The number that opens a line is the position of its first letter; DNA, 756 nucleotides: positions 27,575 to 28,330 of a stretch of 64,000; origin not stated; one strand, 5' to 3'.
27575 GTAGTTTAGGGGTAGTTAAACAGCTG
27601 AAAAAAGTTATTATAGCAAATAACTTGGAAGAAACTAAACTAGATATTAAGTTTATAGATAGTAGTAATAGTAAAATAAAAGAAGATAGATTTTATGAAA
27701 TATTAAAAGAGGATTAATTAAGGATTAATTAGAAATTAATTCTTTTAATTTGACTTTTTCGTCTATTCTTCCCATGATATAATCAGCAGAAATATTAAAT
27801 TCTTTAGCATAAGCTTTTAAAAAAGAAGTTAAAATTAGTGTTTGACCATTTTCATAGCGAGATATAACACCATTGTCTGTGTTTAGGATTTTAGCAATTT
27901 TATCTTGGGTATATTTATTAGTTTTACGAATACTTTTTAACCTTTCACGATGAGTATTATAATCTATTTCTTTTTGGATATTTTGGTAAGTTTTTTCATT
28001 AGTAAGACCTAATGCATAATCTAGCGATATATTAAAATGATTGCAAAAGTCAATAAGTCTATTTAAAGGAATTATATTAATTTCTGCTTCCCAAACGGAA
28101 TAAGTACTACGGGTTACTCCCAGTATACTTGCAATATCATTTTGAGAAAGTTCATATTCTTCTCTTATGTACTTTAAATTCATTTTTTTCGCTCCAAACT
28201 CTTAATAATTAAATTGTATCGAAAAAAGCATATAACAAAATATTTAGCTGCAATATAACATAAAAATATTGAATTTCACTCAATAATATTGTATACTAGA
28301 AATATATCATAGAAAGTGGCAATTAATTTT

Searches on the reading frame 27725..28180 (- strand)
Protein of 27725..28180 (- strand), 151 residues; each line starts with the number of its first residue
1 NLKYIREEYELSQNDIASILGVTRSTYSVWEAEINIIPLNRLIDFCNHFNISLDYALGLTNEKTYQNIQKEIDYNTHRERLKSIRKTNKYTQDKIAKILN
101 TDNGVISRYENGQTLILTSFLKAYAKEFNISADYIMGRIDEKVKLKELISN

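Call 5: search_protein_families(library=pfam, proteins=[window:27725-28180:-], max_evalue=0.01)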
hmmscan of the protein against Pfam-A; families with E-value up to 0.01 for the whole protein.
window:27725-28180:- (151 aa): 14 families
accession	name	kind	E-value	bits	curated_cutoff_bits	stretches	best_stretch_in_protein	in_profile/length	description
PF01381.28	HTH_3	-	1.7e-23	82.9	23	2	2-55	1-54/55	Helix-turn-helix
PF12844.13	HTH_19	-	2e-23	82.5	30.2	2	79-139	2-62/64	Helix-turn-helix domain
PF13560.12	HTH_31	-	8.1e-09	36.1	27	1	79-125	4-51/64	Helix-turn-helix domain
PF15731.11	MqsA_antitoxin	-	2.8e-06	27.9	30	1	45-122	36-115/131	Antitoxin component of bacterial toxin-antitoxin system, MqsA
PF13443.12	HTH_26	-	6.9e-06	26.7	22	1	1-53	1-54/63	Cro/C1-type HTH DNA-binding domain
PF13744.12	HTH_37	-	8.9e-05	22.7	27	0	6-48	27-70/80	Helix-turn-helix domain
PF13412.12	HTH_24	-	0.00014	21.8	21.9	0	2-27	9-34/48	Winged helix-turn-helix DNA-binding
PF13384.12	HTH_23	-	0.00022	21.4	24.6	0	11-30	18-37/50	Homeodomain-like domain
PF13518.12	HTH_28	-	0.00061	20.3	25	0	12-32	14-34/52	Helix-turn-helix domain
PF13545.12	HTH_Crp_2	-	0.00098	19.5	27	0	9-28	21-40/70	Crp-like helix-turn-helix domain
PF04545.22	Sigma70_r4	-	0.001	19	24.1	0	8-26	18-36/50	Sigma-70, region 4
PF20432.4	Xre-like-HTH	-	0.0017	19.1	25.8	0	7-28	20-41/63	Antitoxin Xre-like helix-turn-helix domain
PF05269.17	Phage_CII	-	0.0062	17.2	21.3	0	86-133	20-65/91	Bacteriophage CII protein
PF13022.12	HTH_Tnp_1_2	-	0.0064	17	27.9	0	5-37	20-53/122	Helix-turn-helix of insertion element transposase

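Call 56: search_protein_families(library=ncbifam, proteins=[window:27725-28180:-], max_evalue=0.01)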
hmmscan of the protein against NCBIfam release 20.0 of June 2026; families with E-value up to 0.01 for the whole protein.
window:27725-28180:- (151 aa): 18 families
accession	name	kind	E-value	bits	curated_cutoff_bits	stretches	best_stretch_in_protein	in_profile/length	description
NF041951.1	phage_RstR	subfamily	1.6e-19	70.2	80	2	78-146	4-72/108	RstR family transcriptional repressor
NF041575.1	antitoxPezA_Strep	equivalog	2.2e-15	56.9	290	2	79-138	4-63/158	type II toxin-antitoxin system antitoxin PezA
TIGR03830.1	CxxCG_CxxCG_HTH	subfamily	1.4e-13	50.7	61.8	2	60-115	49-104/127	type II TA system antitoxin MqsA family protein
NF047948.1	male_kill_WMK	equivalog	1.5e-09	37.8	300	1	58-145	144-231/300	WO male-killing family protein Wmk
NF007257.0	PRK09706.1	subfamily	1.1e-08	35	101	1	75-136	4-65/135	transcriptional repressor DicA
NF007271.0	PRK09726.1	equivalog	1.8e-08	34.2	79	1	79-122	15-59/88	type II toxin-antitoxin system antitoxin HipB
TIGR03070.1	couple_hipB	subfamily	3.7e-07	30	71.65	1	2-53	7-58/58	type II toxin-antitoxin system Y4mF family antitoxin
NF052239.1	antitox_spr1629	equivalog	1.1e-06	28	335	1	79-138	5-64/377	spr1629 family repressor/antitoxin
NF003162.0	PRK04140.1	equivalog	1.7e-06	27.3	263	1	2-70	131-199/317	transcriptional regulator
NF047542.1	telomere_Tap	equivalog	1.5e-05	23.9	600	0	75-126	19-67/695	telomere-associated protein Tap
NF040522.1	VC1465_fam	subfamily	0.0001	22.3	70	0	4-38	3-37/111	VC1465 family Xer recombination activation factor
NF041265.1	NadS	equivalog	0.00021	21.5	60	0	2-33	35-66/94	NadS family protein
TIGR00270.2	TIGR00270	equivalog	0.0011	18.8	110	0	67-115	67-114/159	multiprotein bridging factor aMBF1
TIGR02937.1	sigma70-ECF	superfamily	0.0034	17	42.9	0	8-32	131-155/165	sigma-70 family RNA polymerase sigma factor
NF049845.1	Xre_ParS_antitoxin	subfamily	0.0041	17.2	90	0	2-31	7-36/112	type II RES/Xre toxin-antitoxin system antitoxin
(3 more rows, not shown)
